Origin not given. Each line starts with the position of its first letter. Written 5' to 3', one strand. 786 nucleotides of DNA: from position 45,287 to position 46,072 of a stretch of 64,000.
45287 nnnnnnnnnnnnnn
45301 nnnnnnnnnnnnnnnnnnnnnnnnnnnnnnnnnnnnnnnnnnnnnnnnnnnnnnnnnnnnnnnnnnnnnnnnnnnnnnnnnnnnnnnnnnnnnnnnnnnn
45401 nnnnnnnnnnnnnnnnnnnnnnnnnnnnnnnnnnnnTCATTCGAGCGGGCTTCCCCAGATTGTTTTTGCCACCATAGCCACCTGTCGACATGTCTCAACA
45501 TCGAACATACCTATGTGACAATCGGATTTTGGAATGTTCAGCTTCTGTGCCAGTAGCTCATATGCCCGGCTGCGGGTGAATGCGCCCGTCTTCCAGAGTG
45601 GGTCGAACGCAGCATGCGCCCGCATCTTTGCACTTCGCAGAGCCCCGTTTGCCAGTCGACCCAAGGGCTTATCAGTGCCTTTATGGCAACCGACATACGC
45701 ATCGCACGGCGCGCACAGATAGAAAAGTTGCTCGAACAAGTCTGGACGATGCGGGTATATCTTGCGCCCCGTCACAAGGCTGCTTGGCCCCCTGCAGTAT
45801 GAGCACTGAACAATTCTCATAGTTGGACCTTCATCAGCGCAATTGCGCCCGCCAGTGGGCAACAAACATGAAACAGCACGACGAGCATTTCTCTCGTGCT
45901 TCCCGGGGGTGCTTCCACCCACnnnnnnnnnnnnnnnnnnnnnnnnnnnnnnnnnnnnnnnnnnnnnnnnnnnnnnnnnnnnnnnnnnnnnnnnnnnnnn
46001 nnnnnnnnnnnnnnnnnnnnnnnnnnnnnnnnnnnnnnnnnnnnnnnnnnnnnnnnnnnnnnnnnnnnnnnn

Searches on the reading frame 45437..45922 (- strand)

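Call 106: search_protein_families(library=pfam, proteins=[window:45437-45922:-], max_evalue=0.01)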
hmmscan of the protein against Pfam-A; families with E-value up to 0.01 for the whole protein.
window:45437-45922:- (161 aa): 1 family
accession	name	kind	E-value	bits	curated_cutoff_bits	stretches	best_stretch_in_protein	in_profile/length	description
PF11672.13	DUF3268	-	3.8e-40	137.4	28.4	1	37-153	2-119/121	zinc-finger-containing domain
